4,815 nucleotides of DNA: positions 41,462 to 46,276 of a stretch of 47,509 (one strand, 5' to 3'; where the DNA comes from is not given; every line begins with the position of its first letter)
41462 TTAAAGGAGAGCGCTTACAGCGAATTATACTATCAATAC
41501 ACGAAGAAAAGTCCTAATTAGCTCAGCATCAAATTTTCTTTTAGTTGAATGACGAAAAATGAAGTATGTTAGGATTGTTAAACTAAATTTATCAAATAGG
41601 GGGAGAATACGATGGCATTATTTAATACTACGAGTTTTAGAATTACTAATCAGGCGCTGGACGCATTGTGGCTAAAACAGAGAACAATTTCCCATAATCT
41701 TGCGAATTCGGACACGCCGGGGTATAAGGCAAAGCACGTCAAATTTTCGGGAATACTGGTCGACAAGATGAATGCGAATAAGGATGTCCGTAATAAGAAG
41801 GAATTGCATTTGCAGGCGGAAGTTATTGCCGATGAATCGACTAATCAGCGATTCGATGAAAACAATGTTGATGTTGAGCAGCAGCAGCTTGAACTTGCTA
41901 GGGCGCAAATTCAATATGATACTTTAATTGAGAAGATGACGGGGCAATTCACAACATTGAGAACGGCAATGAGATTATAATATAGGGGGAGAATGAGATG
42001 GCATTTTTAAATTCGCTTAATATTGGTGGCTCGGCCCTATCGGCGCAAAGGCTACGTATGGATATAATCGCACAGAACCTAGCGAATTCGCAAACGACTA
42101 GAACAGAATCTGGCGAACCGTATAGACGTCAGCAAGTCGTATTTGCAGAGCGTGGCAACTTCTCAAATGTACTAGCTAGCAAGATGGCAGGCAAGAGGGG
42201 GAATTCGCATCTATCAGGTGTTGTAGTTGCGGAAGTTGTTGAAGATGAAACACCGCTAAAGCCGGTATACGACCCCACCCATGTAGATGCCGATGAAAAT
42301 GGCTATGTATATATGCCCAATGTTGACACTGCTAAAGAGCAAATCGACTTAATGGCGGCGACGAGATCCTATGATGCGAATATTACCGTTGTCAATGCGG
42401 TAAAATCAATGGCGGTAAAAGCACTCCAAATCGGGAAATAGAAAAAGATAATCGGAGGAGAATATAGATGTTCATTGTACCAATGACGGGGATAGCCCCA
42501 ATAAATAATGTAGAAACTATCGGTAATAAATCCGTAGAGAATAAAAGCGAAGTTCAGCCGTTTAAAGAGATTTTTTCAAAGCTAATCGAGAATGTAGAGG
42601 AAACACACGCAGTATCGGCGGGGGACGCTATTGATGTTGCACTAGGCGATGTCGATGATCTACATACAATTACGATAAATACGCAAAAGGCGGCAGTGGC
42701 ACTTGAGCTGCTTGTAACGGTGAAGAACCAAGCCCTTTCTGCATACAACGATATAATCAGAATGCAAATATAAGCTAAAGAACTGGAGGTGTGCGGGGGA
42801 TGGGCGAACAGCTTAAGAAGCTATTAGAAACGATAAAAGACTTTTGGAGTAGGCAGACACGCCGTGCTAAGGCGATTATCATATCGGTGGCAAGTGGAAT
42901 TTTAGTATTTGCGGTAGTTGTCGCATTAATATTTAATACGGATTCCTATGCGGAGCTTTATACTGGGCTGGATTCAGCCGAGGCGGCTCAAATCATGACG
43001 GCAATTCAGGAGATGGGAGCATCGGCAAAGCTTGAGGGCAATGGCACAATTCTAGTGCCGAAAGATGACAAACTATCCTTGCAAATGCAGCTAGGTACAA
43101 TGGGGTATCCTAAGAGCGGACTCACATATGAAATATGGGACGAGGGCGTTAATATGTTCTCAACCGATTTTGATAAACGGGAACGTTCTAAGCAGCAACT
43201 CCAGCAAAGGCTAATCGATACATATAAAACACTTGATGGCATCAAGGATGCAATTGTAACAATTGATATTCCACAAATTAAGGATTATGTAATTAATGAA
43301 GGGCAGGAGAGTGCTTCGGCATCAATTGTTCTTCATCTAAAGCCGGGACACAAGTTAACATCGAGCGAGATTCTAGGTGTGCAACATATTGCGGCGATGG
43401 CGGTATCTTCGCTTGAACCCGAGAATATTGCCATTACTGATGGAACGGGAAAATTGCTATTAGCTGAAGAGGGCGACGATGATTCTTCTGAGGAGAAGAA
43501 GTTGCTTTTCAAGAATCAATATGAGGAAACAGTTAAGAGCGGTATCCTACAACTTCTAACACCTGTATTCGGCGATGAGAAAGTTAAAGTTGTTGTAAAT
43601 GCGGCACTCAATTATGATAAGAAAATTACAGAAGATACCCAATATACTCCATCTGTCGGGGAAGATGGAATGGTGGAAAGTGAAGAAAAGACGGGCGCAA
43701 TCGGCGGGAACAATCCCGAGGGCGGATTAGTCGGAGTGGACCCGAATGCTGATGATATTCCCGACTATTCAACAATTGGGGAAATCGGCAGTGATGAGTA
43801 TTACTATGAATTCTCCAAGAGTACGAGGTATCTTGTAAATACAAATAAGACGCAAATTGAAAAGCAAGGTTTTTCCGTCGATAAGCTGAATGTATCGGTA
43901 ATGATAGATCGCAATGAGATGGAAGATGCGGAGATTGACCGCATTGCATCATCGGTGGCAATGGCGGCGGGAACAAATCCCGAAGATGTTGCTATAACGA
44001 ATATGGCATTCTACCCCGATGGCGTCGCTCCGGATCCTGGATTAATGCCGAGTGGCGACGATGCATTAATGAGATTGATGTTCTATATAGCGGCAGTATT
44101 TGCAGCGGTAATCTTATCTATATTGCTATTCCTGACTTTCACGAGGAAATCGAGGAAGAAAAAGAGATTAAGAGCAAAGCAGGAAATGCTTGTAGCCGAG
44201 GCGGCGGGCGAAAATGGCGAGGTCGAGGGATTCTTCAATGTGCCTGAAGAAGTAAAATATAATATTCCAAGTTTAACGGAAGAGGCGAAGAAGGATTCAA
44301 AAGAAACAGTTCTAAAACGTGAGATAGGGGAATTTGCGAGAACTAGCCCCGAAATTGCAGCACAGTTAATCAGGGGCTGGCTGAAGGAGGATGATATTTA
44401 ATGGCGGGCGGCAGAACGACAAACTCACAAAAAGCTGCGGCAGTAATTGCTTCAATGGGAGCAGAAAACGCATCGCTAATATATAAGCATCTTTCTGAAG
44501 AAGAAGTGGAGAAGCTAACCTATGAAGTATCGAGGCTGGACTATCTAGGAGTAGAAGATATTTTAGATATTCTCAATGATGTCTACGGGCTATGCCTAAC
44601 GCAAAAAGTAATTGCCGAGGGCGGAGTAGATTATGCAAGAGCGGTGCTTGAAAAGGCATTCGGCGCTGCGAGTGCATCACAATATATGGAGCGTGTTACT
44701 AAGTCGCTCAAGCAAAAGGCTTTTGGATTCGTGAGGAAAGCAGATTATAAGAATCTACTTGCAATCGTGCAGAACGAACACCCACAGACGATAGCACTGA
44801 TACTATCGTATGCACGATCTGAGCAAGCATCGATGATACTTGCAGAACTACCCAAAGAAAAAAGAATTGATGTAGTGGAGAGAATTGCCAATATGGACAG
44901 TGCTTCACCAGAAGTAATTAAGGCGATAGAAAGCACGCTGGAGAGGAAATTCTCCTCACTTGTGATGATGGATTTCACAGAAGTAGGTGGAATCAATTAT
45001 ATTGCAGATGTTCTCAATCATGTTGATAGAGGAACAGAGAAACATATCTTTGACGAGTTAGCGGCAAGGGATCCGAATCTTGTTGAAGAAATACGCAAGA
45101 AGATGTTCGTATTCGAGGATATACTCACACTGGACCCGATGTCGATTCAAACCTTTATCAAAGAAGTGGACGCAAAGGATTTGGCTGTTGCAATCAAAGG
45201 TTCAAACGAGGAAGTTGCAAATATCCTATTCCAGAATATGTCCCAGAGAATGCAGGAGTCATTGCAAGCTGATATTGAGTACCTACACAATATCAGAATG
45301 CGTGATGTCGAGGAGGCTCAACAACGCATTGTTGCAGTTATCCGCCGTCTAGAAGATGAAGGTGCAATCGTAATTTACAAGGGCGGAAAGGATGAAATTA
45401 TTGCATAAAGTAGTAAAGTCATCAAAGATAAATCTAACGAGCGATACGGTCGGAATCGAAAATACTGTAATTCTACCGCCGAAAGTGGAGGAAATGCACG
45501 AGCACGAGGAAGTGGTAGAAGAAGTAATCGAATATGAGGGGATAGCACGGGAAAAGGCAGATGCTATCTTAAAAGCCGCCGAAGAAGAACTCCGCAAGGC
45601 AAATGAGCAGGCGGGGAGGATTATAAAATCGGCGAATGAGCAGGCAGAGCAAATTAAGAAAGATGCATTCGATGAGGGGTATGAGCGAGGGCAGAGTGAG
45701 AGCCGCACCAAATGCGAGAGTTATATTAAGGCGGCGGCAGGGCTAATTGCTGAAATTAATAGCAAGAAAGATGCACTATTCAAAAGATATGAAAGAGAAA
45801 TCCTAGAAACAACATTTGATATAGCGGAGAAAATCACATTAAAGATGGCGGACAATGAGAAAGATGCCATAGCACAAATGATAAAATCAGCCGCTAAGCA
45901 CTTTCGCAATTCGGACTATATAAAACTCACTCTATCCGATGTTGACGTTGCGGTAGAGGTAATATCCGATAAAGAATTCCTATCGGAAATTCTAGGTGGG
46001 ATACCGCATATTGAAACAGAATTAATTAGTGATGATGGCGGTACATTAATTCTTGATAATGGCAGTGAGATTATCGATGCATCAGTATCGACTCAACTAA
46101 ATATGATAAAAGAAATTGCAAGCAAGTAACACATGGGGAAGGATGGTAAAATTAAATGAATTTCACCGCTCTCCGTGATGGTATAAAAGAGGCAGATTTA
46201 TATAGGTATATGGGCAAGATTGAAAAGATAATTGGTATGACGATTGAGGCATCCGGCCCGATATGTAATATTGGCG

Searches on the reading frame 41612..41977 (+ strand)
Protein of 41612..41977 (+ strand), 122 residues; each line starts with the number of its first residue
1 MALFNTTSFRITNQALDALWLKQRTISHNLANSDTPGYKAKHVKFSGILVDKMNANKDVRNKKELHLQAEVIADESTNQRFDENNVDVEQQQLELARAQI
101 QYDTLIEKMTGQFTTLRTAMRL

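Call 35: search_protein_families(library=pfam, proteins=[window:41612-41977:+], max_evalue=0.01)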
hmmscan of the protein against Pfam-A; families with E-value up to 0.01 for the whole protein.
window:41612-41977:+ (122 aa): 1 family
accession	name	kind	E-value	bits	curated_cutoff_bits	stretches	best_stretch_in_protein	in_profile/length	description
PF00460.25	Flg_bb_rod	-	2.3e-06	27.9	20.7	1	15-39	7-31/31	Flagella basal body rod protein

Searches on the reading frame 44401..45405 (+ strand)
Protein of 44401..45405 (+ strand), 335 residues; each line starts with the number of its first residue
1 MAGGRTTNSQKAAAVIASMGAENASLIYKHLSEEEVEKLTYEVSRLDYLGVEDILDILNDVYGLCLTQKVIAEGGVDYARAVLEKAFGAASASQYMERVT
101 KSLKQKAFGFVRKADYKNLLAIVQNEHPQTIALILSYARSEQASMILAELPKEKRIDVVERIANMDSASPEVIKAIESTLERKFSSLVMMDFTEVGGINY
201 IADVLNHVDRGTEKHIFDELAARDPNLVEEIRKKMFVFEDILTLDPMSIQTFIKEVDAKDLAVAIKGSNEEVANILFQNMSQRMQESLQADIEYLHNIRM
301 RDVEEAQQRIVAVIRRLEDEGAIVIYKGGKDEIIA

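Call 35: search_protein_families(library=pfam, proteins=[window:44401-45405:+], max_evalue=0.01)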
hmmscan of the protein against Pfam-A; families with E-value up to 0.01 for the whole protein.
window:44401-45405:+ (335 aa): 5 families
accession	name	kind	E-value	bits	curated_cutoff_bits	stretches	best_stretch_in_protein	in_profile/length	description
PF01706.21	FliG_C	-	3.4e-42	143.5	23.3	1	219-325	2-108/108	FliG C-terminal domain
PF14842.11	FliG_N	-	5.2e-31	107.8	25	2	7-108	3-104/104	FliG N-terminal domain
PF14841.11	FliG_M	-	1.3e-29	102.6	25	1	117-188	2-73/76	FliG middle domain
PF03448.22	MgtE_N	-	1.7e-05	25.7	25.9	0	122-161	45-84/102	MgtE intracellular N domain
PF00977.27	His_biosynth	-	0.00097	19.1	23.6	1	184-281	68-169/228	Histidine biosynthesis protein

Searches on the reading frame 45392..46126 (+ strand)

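Call 35: search_protein_families(library=pfam, proteins=[window:45392-46126:+], max_evalue=0.01)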
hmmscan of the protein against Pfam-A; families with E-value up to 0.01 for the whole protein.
window:45392-46126:+ (245 aa): 2 families
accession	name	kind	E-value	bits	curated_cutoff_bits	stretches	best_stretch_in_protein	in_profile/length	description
PF02108.21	FliH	-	2e-06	28.2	24.1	1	113-237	5-126/128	Flagellar assembly protein FliH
PF00430.23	ATP-synt_B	-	0.0014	19.2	28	1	35-148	28-130/132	ATP synthase B/B' CF(0)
